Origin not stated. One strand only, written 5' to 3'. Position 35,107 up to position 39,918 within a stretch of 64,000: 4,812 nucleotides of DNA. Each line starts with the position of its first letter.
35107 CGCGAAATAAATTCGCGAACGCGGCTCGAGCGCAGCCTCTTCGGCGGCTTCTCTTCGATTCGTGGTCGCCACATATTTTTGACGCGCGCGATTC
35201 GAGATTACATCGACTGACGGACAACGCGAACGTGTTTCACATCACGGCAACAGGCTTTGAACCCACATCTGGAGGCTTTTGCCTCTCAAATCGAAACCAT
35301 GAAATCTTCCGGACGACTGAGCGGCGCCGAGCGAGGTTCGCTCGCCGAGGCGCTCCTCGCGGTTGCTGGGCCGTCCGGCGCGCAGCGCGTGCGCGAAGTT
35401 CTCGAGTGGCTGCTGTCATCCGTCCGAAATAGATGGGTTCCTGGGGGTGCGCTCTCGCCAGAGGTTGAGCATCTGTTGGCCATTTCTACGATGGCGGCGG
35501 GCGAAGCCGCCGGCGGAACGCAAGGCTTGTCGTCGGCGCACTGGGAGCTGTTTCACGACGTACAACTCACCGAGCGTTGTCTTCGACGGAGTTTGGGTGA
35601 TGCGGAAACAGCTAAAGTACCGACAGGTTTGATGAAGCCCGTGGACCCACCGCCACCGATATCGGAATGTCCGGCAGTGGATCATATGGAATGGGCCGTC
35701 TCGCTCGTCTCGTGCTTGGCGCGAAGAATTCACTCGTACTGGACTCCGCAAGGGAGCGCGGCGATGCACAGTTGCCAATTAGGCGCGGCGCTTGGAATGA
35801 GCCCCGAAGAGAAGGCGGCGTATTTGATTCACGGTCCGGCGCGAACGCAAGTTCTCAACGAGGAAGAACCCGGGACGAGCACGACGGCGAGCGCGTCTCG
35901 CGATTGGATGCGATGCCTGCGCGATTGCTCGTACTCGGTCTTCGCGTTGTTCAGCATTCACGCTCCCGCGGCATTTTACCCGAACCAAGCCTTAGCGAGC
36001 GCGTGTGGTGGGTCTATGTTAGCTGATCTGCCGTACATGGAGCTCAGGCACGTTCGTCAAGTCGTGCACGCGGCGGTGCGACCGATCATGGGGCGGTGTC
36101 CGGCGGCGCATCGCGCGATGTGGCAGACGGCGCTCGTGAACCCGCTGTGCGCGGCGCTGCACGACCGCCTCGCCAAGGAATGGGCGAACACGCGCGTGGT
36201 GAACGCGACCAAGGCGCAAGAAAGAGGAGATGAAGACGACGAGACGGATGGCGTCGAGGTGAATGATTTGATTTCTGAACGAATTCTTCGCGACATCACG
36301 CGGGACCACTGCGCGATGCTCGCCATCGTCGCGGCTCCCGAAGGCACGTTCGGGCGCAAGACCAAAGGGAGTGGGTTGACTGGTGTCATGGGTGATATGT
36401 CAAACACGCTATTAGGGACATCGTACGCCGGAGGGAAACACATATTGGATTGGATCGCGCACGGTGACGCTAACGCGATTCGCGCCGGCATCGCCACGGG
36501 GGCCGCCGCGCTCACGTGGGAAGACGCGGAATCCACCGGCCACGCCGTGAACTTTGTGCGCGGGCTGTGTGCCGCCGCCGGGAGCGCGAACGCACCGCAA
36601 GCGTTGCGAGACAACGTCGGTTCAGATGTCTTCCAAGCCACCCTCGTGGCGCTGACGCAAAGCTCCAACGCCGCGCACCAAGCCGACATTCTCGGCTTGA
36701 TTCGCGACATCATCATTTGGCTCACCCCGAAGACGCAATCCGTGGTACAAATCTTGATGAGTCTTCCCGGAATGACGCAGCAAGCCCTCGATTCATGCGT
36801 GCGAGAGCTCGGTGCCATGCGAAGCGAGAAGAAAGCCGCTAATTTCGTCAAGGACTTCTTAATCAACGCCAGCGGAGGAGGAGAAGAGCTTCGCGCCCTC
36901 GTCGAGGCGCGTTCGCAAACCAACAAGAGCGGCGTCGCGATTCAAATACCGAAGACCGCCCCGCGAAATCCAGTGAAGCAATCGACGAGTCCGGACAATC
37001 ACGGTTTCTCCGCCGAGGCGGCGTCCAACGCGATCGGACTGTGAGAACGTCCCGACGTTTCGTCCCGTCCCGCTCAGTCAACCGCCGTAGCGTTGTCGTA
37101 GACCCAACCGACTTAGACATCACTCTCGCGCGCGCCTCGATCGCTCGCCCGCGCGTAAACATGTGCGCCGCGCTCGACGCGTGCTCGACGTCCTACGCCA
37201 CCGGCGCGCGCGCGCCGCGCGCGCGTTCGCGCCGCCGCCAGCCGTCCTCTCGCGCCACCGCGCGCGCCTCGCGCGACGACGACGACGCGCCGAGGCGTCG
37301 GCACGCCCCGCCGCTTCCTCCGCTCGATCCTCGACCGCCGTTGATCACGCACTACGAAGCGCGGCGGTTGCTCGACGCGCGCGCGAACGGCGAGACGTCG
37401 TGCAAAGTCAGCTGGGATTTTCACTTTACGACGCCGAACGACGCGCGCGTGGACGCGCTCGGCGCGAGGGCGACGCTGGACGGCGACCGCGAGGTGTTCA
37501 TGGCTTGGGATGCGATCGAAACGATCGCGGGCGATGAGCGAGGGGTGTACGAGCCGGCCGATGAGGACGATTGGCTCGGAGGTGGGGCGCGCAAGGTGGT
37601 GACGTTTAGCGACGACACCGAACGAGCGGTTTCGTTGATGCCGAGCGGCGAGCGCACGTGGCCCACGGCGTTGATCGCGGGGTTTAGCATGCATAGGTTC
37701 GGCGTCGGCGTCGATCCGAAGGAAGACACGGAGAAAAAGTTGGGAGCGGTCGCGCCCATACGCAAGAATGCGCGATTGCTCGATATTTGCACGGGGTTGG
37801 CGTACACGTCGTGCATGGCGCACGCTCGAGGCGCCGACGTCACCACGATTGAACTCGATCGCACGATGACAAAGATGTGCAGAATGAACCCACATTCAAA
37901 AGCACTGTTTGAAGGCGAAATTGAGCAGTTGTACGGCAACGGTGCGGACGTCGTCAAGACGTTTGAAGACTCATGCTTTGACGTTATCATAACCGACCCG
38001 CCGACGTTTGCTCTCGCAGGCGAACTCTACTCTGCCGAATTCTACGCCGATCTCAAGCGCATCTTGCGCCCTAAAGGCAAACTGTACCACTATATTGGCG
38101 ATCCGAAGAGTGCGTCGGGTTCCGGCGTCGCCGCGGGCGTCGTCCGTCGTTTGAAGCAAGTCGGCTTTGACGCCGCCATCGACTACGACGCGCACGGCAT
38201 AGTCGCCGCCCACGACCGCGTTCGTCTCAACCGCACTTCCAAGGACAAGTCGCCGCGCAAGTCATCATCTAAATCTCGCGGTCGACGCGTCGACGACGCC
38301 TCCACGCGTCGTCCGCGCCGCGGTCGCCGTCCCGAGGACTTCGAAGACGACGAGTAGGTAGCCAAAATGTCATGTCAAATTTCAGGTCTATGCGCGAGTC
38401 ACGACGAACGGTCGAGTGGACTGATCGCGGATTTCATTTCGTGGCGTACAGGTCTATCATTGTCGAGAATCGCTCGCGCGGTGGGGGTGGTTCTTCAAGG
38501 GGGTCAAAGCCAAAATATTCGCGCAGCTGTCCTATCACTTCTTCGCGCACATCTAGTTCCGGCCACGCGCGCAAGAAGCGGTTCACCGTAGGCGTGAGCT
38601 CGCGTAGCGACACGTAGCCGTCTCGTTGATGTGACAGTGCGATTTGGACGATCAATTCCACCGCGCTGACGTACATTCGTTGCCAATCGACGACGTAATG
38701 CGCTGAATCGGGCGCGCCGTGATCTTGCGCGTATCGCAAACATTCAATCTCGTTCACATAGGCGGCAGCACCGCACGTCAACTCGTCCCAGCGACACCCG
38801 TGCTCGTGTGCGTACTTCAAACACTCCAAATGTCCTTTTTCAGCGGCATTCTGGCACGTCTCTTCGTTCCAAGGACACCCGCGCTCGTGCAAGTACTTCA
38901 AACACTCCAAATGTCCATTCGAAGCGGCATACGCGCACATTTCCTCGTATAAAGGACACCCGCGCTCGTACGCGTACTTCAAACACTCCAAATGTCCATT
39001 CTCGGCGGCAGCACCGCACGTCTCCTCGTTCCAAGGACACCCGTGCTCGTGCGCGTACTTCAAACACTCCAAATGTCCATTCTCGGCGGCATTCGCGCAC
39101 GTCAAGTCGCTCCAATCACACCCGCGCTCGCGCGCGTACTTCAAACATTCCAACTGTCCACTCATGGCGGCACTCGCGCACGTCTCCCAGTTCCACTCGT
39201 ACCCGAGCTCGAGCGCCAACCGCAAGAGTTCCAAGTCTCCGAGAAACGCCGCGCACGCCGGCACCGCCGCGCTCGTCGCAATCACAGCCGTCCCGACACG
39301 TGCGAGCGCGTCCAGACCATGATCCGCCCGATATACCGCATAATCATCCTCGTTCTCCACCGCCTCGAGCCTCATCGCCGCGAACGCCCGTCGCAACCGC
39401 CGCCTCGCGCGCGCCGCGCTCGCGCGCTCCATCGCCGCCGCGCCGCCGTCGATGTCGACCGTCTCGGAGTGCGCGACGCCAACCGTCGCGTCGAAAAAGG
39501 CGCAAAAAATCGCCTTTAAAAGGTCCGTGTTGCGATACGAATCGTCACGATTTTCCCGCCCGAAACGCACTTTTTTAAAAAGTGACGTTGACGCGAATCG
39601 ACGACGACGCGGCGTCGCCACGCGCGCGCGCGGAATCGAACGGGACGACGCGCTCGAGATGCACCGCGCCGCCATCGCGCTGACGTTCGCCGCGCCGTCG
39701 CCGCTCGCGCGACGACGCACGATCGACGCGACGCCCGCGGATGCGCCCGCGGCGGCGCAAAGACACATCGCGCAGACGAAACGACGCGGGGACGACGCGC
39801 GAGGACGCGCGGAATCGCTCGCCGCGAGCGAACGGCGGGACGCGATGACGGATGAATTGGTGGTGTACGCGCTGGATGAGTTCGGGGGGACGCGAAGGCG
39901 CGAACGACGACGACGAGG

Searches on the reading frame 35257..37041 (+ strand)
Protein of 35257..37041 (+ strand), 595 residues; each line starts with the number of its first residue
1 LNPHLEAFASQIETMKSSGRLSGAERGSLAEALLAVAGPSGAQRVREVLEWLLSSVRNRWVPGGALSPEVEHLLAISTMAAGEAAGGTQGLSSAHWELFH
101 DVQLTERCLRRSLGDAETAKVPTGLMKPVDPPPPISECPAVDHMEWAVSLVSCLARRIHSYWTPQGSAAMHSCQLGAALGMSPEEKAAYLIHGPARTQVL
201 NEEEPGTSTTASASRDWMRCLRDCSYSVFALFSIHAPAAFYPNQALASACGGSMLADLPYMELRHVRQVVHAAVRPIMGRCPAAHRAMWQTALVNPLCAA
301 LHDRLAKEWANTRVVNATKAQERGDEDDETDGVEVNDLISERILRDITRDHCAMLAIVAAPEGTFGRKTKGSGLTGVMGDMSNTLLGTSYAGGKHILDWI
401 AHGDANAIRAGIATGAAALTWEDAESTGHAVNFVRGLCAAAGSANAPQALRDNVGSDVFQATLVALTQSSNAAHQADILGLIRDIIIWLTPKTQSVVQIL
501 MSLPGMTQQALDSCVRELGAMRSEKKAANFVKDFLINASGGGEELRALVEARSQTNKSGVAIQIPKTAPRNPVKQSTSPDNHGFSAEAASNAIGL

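Call 50: search_protein_families(library=pfam, proteins=[window:35257-37041:+], max_evalue=0.001)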
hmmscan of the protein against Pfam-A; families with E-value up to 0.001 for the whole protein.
window:35257-37041:+ (595 aa): 1 family
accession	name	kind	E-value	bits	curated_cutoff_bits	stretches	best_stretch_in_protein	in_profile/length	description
PF19273.5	Exportin-5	-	8.9e-70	236.1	27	1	1-549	301-820/823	Exportin-5 family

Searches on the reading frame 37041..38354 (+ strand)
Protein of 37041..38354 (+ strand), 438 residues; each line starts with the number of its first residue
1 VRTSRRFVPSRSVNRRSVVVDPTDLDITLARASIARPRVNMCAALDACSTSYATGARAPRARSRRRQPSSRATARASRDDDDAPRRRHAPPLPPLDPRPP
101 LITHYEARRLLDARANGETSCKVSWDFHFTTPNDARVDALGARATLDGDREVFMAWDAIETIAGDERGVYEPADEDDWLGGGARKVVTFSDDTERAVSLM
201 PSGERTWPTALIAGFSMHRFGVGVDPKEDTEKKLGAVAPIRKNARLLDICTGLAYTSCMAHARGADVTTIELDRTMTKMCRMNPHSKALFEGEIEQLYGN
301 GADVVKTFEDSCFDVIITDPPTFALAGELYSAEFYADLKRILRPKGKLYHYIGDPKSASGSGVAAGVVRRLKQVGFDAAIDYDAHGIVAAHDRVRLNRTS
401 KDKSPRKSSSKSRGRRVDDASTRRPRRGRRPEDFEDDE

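Call 50: search_protein_families(library=pfam, proteins=[window:37041-38354:+], max_evalue=0.001)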
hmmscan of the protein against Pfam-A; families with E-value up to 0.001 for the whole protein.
window:37041-38354:+ (438 aa): 4 families
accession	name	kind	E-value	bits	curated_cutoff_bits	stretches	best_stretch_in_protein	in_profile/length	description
PF01564.23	Spermine_synth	-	5.1e-06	26.6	22.9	1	265-349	43-129/186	Spermine/spermidine synthase domain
PF08241.18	Methyltransf_11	-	5.3e-06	27.4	21.2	1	247-349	1-94/95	Methyltransferase domain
PF03602.21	Cons_hypoth95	-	6.5e-05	23.1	24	1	241-321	40-122/182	Conserved hypothetical protein 95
PF05175.20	MTS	-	0.00038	20.6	23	1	242-349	31-137/170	Methyltransferase small domain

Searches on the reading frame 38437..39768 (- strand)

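Call 50: search_protein_families(library=pfam, proteins=[window:38437-39768:-], max_evalue=0.001)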
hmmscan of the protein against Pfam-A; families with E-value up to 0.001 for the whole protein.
window:38437-39768:- (444 aa): 5 families
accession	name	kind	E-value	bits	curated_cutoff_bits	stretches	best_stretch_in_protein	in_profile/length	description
PF13637.12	Ank_4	-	1.5e-17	63.7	22.7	2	253-294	3-50/50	Ankyrin repeats (many copies)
PF12796.13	Ank_2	-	2.2e-17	63.8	27.3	3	226-299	3-85/90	Ankyrin repeats (3 copies)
PF13857.12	Ank_5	-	5.7e-12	46.1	27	0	280-302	22-44/56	Ankyrin repeats (many copies)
PF13606.12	Ank_3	-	1.8e-08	34.3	22.3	0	280-301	8-29/30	Ankyrin repeat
PF00023.36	Ank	-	3.8e-07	30.5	21.1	0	280-301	8-29/33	Ankyrin repeat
